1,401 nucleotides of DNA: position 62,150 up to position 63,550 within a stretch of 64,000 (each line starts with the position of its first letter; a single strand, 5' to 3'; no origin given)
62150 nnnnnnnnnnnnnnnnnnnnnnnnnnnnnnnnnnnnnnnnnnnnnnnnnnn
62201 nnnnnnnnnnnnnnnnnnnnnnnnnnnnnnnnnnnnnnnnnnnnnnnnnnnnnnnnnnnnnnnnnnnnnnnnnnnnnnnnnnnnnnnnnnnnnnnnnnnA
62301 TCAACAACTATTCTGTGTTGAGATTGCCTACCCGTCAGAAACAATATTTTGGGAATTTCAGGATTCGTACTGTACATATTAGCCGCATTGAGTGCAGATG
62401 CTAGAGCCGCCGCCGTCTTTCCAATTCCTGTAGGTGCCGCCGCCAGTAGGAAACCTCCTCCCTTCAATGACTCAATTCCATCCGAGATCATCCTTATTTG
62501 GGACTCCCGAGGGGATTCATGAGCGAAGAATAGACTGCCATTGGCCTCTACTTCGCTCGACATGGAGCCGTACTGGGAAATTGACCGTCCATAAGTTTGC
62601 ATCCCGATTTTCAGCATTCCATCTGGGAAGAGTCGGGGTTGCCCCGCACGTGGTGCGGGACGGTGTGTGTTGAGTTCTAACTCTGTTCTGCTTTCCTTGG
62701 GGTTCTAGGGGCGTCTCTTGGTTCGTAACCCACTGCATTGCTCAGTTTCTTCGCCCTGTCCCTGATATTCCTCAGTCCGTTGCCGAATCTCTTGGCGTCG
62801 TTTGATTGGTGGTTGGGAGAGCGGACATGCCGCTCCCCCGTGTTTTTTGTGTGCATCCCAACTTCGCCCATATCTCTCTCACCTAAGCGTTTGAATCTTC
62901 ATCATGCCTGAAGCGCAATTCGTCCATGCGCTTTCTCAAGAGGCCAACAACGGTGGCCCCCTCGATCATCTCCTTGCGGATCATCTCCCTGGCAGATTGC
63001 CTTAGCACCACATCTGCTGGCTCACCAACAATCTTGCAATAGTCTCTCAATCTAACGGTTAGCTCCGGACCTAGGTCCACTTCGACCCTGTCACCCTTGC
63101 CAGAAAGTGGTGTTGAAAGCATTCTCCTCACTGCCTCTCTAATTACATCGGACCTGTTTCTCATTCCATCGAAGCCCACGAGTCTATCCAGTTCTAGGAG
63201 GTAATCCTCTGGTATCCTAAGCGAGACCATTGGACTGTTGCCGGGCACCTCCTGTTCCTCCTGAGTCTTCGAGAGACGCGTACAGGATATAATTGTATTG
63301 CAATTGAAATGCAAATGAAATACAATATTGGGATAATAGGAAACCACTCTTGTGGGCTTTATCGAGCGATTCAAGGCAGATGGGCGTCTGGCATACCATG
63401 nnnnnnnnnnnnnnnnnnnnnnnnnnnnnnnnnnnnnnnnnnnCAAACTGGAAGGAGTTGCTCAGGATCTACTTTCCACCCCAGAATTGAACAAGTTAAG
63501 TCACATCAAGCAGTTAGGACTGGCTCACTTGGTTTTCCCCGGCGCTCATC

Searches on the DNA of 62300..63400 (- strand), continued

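Call 65: search_with_rna_model(model_id=R2, sources=[window, L008, L009, L010, L011, L012, L013, L014, L015, L016, L017, L018, L019, L020, L021, L022, L023, L024, L025, L026, L027, L028, L029, L031, L032, L033, L034, L037, L040, L041, L042, L044, L046, L047, L048, L049, L050, L051, L052, L053, L054, L055, L056, L059, L061, L062, L063, L064, L066, L067, L069, L070, L072, L075, L076, L077, L078, L079, L080, L081, L082, L083, L085, L086, L087, L088, L089, L092, L094, L095, L096, L097, L098, L099, L100, L101, L102, L103, L104, L105, L106, L108, L109], max_evalue=0.0001, make_alignment=true)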
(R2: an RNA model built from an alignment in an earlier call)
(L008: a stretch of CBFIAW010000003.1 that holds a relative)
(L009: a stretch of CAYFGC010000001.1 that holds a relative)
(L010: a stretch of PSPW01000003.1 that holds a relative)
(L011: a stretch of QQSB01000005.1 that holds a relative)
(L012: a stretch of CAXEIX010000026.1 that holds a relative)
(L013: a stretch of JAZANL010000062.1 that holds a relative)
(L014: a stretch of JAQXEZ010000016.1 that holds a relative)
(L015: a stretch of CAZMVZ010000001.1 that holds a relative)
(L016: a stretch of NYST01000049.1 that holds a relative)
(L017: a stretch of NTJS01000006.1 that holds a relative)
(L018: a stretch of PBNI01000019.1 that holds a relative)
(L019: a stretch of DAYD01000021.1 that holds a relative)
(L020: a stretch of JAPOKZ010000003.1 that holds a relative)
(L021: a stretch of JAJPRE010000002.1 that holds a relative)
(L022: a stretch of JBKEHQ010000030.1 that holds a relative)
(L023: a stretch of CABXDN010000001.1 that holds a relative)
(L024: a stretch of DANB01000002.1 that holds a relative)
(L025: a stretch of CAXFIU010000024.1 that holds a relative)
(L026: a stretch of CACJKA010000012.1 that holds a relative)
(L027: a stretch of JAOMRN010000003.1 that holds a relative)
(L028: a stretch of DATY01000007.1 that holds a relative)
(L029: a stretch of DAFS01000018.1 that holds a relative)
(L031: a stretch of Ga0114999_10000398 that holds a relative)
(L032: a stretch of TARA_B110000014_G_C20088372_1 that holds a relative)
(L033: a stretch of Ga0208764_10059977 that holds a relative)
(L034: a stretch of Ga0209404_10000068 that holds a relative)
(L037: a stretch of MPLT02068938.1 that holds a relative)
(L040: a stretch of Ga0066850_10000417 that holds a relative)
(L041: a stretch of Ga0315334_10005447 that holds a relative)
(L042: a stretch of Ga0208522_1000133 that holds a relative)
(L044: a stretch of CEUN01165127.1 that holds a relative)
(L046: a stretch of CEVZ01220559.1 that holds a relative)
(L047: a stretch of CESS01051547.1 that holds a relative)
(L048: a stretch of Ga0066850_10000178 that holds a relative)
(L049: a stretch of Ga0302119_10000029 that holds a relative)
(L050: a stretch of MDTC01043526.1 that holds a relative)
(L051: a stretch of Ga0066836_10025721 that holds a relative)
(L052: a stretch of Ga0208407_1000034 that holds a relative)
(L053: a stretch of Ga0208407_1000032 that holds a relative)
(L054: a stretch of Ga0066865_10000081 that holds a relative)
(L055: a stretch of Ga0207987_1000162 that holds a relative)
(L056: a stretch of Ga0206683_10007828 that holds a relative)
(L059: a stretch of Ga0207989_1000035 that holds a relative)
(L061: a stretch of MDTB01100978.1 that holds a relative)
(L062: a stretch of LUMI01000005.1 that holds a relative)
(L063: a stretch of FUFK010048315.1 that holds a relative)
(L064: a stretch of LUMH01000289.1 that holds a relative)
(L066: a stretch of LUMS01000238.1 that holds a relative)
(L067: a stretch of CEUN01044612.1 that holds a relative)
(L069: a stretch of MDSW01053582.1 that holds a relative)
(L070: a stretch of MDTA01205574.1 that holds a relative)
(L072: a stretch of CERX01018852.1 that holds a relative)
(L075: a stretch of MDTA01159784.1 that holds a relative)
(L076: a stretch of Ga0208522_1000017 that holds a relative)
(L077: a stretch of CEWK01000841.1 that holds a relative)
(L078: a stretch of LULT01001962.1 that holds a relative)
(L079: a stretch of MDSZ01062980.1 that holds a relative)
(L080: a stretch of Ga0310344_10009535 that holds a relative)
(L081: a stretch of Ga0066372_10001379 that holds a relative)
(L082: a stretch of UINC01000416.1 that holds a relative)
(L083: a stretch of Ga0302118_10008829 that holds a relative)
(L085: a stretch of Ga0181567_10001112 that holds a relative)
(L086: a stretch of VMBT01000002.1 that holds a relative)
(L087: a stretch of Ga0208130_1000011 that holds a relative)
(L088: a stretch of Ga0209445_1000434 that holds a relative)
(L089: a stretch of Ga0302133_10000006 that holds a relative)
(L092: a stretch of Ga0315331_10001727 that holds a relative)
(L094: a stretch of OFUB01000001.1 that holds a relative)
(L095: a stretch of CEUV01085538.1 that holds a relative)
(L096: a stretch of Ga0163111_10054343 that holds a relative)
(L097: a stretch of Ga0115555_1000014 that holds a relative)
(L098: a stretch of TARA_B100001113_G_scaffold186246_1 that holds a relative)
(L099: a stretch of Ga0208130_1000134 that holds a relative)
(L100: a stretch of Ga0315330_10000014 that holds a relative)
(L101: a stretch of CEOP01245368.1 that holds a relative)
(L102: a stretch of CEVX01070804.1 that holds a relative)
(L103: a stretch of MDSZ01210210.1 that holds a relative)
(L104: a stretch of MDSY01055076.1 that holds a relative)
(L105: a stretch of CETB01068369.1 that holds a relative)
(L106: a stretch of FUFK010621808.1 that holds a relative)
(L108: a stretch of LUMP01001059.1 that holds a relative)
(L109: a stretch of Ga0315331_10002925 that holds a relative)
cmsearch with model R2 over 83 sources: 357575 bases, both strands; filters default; matches with E-value up to 0.0001: 83.
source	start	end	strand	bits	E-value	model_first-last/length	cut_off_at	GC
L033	153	258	+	124.6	8.9e-29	1-106/106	no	0.55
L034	1479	1584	+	123.9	1.3e-28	1-106/106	no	0.56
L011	2979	3084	+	123.3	1.8e-28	1-106/106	no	0.56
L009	2979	3084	+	122.9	2.3e-28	1-106/106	no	0.56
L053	1479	1584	+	122.7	2.6e-28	1-106/106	no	0.56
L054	1479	1584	+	122.7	2.6e-28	1-106/106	no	0.56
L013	2359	2464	+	122.7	2.6e-28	1-106/106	no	0.55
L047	1151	1256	+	122.3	3.2e-28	1-106/106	no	0.57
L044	1479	1584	+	122.2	3.4e-28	1-106/106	no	0.55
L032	1363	1468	+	122.1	3.7e-28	1-106/106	no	0.56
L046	545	650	+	122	3.8e-28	1-106/106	no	0.57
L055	1479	1584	+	121.9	4e-28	1-106/106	no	0.58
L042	1479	1584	+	121.8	4.3e-28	1-106/106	no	0.54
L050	94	199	+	121.7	4.5e-28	1-106/106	no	0.53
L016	2979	3084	+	121.6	4.9e-28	1-106/106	no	0.55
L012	2979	3084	+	120.9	7e-28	1-106/106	no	0.58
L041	1479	1584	+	120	1.2e-27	1-106/106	no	0.56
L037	1479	1584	+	119.9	1.3e-27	1-106/106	no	0.56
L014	2979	3084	+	119.6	1.5e-27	1-106/106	no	0.58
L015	2979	3084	+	119.6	1.5e-27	1-106/106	no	0.58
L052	1479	1584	+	119.5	1.6e-27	1-106/106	no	0.58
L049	1479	1584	+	119.1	2e-27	1-106/106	no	0.57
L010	2979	3084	+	118.6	2.6e-27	1-106/106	no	0.56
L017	2979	3084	+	117.8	4.2e-27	1-106/106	no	0.59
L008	2979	3084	+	117.4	5.2e-27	1-106/106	no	0.55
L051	1314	1419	+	117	6.7e-27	1-106/106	no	0.58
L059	1479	1584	+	116.4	9.2e-27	1-106/106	no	0.59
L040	135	240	+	116.2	1.1e-26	1-106/106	no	0.54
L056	1479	1584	+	116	1.2e-26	1-106/106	no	0.59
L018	2979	3084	+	116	1.2e-26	1-106/106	no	0.57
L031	1479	1584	+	115.4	1.7e-26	1-106/106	no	0.53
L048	1479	1584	+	111.4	1.7e-25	1-106/106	no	0.55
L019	2978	3084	+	102.9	2.2e-23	1-106/106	no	0.52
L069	1478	1584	+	102.9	2.2e-23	1-106/106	no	0.52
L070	1478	1584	+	102.9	2.2e-23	1-106/106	no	0.52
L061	1477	1584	+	102.3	3.1e-23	1-106/106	no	0.54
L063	1477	1584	+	101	6.5e-23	1-106/106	no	0.53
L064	1477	1584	+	99.8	1.3e-22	1-106/106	no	0.54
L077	1477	1584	+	99.8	1.3e-22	1-106/106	no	0.54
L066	1477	1584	+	99.4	1.6e-22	1-106/106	no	0.53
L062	1477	1584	+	98.7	2.4e-22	1-106/106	no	0.55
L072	1477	1584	+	98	3.6e-22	1-106/106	no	0.56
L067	56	163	+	97.5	4.8e-22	1-106/106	no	0.56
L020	2977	3084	+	97.1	6e-22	1-106/106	no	0.56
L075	363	470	+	97.1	6e-22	1-106/106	no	0.56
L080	496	599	+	95.4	1.5e-21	1-106/106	no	0.54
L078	1481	1584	+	94.5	2.6e-21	1-106/106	no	0.56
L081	1480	1584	+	92.6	7.6e-21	1-106/106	no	0.53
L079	1481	1584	+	92.5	8.2e-21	1-106/106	no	0.57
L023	2980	3084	+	91.1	1.9e-20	1-106/106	no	0.52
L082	1480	1584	+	90.7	2.3e-20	1-106/106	no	0.58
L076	1481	1584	+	90.5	2.6e-20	1-106/106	no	0.55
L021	2974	3087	+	87.7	1.3e-19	1-106/106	no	0.48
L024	2980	3081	+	87.6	1.3e-19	1-106/106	no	0.49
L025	2980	3081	+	87.6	1.4e-19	1-106/106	no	0.49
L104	459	572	+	87.2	1.8e-19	1-106/106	no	0.46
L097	1474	1587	+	86.4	2.7e-19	1-106/106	no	0.45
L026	2980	3081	+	86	3.4e-19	1-106/106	no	0.5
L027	2980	3084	+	85.8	3.9e-19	1-106/106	no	0.51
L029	80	181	+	82.7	2.3e-18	1-106/106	no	0.48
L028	2980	3081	+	82.2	3e-18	1-106/106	no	0.51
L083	1479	1583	+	81.9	3.6e-18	1-106/106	no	0.5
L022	2974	3087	+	81.6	4.2e-18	1-106/106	no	0.44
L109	1479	1582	+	73.8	3.8e-16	1-106/106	no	0.52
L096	538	640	+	71.6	1.3e-15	1-106/106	no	0.49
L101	1479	1579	+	69.5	4.4e-15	1-106/106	no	0.51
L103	1479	1584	+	69.1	5.4e-15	1-106/106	no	0.48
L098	1479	1577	+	67.1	1.7e-14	1-106/106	no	0.53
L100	1479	1581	+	67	1.8e-14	1-106/106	no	0.5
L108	1346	1449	+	63.2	1.6e-13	1-106/106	no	0.56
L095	1481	1584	+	62.3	2.7e-13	1-106/106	no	0.56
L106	1481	1584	+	61.4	4.5e-13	1-106/106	no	0.56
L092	1481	1584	+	60.2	8.7e-13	1-106/106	no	0.58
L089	1481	1584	+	59.3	1.5e-12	1-106/106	no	0.6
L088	1481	1584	+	58.2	2.8e-12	1-106/106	no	0.61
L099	1481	1584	+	57.8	3.5e-12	1-106/106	no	0.57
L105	1481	1584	+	57.1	5.1e-12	1-106/106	no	0.59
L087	1481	1580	+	56.9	5.8e-12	1-106/106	no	0.57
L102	57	160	+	56.4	7.8e-12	1-106/106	no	0.54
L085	1481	1584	+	55.7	1.2e-11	1-106/106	no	0.58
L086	1481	1584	+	55.7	1.2e-11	1-106/106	no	0.58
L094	1481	1584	+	53.3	4.6e-11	1-106/106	no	0.59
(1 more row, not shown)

Alignment A9: 83 matches aligned to the model, 116 columns, each read 5' to 3' on its own strand. Consensus structure (alignment columns), stored with it:
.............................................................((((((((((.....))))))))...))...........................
